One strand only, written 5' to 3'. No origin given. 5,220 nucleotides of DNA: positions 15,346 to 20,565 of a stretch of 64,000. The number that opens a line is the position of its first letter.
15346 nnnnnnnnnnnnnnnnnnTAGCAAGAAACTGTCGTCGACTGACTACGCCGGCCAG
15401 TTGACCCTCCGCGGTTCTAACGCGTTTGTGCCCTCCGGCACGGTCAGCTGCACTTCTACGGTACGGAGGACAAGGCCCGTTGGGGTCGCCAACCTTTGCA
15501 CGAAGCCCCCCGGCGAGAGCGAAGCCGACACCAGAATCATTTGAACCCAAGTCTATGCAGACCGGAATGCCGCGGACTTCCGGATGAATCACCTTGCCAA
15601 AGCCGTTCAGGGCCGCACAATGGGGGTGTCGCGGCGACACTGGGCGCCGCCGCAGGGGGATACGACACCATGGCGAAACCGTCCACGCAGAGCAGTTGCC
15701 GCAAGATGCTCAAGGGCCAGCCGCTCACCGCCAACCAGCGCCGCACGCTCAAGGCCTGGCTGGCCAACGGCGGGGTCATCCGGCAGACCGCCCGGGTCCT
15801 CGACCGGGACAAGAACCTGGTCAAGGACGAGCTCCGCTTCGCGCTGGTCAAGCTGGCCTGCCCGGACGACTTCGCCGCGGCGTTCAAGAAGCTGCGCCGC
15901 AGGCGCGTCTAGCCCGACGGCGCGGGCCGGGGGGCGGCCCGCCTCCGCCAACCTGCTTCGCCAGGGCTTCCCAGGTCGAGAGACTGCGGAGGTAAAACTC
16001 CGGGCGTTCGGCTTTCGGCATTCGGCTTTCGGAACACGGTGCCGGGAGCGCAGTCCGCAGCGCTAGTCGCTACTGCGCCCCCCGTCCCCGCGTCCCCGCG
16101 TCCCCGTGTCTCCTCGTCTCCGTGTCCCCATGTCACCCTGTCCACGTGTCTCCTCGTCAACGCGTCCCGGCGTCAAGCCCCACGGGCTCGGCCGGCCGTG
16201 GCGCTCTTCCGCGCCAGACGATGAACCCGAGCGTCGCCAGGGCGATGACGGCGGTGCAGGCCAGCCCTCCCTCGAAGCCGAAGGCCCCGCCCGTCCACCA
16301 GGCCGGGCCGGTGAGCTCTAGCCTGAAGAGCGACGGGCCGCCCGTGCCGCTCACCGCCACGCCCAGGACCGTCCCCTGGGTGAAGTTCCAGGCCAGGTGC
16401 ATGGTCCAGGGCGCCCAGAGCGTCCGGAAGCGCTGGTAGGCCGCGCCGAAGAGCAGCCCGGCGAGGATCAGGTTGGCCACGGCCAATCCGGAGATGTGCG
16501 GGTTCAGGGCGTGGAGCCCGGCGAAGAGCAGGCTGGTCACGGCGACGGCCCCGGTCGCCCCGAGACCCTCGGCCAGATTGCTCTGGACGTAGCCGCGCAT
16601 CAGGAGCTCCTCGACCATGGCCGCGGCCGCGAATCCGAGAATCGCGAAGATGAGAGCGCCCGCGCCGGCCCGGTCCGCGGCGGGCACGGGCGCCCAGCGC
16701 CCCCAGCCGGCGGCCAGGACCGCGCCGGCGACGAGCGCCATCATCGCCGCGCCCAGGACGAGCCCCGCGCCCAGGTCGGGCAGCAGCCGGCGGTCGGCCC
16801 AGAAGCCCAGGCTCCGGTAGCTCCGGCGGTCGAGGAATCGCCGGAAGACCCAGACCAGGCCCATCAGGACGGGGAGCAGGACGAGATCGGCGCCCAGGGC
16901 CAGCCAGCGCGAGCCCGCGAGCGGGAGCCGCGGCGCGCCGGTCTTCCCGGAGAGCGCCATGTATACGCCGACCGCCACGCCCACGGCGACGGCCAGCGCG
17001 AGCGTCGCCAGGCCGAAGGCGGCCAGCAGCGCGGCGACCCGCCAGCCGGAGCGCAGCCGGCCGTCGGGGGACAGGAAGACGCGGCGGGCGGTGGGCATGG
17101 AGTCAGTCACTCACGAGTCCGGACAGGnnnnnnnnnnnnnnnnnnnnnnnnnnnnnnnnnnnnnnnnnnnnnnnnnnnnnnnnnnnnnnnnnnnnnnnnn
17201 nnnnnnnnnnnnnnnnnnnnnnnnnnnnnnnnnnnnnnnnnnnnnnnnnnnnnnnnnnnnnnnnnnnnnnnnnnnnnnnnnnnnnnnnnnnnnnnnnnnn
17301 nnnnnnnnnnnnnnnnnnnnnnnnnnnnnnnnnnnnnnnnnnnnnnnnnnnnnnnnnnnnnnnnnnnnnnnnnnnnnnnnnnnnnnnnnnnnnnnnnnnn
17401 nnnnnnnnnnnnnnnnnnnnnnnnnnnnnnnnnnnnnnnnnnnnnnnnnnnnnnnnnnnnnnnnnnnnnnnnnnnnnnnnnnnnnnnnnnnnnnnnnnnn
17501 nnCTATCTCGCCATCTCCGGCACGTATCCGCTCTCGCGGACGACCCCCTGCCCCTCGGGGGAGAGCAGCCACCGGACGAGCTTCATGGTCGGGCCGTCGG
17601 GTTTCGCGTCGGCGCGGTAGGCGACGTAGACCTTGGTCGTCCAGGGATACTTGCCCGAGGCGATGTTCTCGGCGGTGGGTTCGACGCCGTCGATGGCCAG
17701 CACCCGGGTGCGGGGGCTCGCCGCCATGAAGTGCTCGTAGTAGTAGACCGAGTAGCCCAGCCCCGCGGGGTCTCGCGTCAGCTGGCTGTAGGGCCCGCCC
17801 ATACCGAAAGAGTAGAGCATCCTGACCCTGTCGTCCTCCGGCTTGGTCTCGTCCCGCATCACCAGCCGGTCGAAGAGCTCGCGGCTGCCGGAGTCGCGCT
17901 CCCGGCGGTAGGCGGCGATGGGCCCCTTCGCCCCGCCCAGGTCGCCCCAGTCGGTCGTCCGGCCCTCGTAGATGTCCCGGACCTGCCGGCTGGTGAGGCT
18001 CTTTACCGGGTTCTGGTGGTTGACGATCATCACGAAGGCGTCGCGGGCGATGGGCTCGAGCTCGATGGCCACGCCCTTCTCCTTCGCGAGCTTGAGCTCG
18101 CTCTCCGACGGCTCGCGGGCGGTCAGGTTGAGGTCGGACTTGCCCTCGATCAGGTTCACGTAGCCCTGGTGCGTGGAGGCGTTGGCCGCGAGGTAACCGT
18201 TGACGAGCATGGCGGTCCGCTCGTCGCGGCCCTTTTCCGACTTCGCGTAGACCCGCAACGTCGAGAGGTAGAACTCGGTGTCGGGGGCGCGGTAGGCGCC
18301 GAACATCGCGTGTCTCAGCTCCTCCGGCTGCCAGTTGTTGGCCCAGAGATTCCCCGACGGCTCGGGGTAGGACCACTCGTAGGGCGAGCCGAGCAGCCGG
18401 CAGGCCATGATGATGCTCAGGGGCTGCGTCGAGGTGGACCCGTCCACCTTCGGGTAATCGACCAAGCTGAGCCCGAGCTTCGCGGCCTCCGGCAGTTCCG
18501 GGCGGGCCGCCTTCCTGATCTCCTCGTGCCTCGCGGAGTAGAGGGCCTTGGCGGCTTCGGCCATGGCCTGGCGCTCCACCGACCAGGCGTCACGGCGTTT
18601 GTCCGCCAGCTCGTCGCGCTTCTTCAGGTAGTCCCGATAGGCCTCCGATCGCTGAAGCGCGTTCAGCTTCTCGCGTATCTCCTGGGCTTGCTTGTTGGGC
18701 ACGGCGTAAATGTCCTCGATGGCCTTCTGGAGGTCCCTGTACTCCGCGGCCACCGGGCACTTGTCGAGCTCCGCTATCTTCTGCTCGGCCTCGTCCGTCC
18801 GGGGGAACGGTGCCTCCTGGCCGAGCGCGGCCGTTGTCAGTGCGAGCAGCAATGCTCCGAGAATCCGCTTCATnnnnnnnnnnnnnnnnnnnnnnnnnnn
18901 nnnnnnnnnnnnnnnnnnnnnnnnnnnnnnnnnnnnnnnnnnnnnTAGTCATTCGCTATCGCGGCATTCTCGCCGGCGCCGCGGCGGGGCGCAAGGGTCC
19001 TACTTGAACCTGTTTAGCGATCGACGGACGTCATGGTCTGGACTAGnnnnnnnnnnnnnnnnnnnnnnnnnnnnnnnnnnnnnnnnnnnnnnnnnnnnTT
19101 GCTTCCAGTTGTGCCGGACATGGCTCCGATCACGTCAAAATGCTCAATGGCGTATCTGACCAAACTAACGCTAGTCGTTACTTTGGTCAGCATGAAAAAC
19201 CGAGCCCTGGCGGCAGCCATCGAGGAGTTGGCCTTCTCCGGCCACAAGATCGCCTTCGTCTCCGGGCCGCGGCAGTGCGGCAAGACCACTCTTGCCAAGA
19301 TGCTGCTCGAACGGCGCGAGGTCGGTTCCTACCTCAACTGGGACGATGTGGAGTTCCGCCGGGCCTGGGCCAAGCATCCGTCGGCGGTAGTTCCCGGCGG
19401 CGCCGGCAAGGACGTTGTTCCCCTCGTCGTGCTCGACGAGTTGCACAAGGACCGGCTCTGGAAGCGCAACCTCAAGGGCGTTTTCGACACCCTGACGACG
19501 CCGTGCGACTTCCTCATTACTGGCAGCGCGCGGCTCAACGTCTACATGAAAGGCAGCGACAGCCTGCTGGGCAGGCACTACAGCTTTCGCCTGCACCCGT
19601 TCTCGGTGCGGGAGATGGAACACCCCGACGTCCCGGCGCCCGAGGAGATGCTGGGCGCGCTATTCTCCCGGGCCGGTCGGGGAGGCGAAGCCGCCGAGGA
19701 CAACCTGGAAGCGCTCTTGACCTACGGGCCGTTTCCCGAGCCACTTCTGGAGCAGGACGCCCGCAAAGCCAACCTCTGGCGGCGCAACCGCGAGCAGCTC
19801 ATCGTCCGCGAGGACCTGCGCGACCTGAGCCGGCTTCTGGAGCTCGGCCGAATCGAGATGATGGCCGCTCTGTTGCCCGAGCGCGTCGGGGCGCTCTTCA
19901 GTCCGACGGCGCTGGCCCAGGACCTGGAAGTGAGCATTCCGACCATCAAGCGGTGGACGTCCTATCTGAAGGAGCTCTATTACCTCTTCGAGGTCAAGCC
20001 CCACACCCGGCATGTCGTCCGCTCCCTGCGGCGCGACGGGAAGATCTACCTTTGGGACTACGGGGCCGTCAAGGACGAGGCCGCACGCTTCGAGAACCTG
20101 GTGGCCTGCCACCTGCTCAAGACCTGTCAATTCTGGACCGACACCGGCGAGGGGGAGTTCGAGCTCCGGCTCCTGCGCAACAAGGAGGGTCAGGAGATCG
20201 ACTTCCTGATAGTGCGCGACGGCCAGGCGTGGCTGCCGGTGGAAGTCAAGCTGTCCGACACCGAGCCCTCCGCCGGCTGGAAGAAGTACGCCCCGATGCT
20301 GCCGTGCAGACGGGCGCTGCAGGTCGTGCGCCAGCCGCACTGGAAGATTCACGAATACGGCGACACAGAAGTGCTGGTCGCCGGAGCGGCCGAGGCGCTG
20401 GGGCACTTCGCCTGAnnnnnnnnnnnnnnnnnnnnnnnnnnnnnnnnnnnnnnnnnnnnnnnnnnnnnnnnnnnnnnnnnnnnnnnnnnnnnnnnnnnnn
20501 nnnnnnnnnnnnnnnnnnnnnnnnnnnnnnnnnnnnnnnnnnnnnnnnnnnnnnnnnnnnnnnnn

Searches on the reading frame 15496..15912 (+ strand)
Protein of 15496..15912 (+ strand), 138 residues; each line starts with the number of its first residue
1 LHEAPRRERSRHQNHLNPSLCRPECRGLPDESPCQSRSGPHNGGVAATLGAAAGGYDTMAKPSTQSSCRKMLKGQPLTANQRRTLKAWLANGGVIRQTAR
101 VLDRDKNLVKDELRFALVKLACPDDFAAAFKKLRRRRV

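Call 34: search_protein_families(library=pfam, proteins=[window:15496-15912:+], max_evalue=1)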
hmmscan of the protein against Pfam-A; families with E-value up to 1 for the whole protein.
window:15496-15912:+ (138 aa): 2 families
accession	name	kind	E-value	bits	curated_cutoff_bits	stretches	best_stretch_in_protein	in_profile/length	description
PF13936.12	HTH_38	-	0.00029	20.9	27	1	73-114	1-42/44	Helix-turn-helix domain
PF13556.12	HTH_30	-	0.0088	16.3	27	1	83-103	3-23/59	PucR C-terminal helix-turn-helix domain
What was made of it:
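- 15670..15912 (+): First host gene to the right of the island: an 80-aa helix-turn-helix protein. It is not part of the island. Pfam HTH_38 E=3e-4 (call 34).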

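Call 46: search_protein_families(library=ncbifam, proteins=[window:15496-15912:+], max_evalue=0.1)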
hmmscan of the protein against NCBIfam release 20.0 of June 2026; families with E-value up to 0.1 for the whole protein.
window:15496-15912:+ (138 aa): 0 families

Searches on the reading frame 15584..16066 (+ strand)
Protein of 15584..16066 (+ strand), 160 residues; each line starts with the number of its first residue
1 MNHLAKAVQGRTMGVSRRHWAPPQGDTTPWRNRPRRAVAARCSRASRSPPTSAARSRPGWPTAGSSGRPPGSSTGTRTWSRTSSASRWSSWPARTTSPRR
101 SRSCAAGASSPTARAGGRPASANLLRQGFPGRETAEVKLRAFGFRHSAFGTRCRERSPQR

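Call 7: search_protein_families(library=pfam, proteins=[window:15584-16066:+], max_evalue=0.01)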
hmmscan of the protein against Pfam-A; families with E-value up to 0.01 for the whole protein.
window:15584-16066:+ (160 aa): 0 families

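Call 15: find_encoding_contigs(protein=window:15584-16066:+, flank=10000, max_places=10)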
Protein window:15584-16066:+ (160 aa): no gene with exactly this product is on record in the collection.

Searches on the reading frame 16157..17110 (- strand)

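Call 7: search_protein_families(library=pfam, proteins=[window:16157-17110:-], max_evalue=0.01)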
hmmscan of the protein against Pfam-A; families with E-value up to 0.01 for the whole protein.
window:16157-17110:- (317 aa): 1 family
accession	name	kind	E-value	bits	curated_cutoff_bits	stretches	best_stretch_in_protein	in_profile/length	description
PF02517.21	Rce1-like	-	6.8e-18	65.2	22.4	1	152-243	4-92/93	Type II CAAX prenyl endopeptidase Rce1-like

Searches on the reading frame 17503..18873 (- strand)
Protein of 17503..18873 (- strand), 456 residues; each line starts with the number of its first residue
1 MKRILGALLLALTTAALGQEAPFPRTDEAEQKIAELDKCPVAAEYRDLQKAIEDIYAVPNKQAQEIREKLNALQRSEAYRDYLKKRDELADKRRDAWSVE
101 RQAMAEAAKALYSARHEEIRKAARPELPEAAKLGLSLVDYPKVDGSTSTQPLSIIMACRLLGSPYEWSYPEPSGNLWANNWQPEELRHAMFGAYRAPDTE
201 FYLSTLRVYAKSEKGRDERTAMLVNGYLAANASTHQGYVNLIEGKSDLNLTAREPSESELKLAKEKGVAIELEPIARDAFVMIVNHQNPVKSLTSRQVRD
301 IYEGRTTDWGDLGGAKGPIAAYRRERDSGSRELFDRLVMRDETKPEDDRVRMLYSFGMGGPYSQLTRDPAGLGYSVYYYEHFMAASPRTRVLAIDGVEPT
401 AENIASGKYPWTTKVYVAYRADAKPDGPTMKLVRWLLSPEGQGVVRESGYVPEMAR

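Call 34: search_protein_families(library=pfam, proteins=[window:17503-18873:-], max_evalue=1)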
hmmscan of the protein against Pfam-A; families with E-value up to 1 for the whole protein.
window:17503-18873:- (456 aa): 5 families
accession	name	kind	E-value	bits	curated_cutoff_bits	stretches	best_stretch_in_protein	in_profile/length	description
PF12849.12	PBP_like_2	-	2.4e-23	83.7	27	1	233-440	46-267/267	PBP superfamily domain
PF12727.12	PBP_like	-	0.00019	21.1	27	1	272-347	63-122/193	PBP superfamily domain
PF13531.11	SBP_bac_11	-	0.026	14.7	25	1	412-450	188-226/227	Bacterial extracellular solute-binding protein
PF22161.1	Mre11_C_bact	-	0.1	13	27.4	1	65-91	3-29/47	Mre11 C-terminal domain, bacteria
PF23181.1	bHLH_INO4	-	0.49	11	27.5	1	45-90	19-66/76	INO4 bHLH domain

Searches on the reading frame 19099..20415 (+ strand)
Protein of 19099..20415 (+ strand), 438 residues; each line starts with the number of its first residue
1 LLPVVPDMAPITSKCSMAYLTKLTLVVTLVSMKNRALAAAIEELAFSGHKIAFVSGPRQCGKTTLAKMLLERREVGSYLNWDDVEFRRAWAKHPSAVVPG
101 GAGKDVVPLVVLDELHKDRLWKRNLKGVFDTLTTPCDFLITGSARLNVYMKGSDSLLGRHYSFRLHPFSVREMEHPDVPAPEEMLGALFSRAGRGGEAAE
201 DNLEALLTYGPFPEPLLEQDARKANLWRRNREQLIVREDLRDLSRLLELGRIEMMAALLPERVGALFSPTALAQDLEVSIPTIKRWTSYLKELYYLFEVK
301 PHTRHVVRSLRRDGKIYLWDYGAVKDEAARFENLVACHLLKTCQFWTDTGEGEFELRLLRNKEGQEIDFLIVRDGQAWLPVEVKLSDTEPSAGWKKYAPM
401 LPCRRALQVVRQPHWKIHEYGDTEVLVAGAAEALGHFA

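Call 34: search_protein_families(library=pfam, proteins=[window:19099-20415:+], max_evalue=1)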
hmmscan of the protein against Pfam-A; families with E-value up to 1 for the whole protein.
window:19099-20415:+ (438 aa): 8 families
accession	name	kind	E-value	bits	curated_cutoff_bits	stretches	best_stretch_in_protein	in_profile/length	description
PF13635.12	DUF4143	-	4.2e-22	79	28.1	1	238-386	2-160/160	Domain of unknown function (DUF4143)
PF13173.12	AAA_14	-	3.2e-21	76.1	27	1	49-173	2-128/129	AAA domain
PF01637.24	ATPase_2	-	0.00011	22.5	33.2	1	41-75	11-46/225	ATPase domain predominantly from Archaea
PF13401.12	AAA_22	-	0.0088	16.8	27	1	48-74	4-30/130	AAA domain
PF20720.3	nSTAND3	-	0.011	15.9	27.2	1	34-72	4-40/155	Novel STAND NTPase 3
PF13191.12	AAA_16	-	0.037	15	32.6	1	36-72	11-47/167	AAA ATPase domain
PF06924.17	DUF1281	-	0.11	12.4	27.3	0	341-397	72-128/177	Protein of unknown function (DUF1281)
PF03215.21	Rad17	-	0.16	12.4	23.8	1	44-81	40-76/186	Rad17 P-loop domain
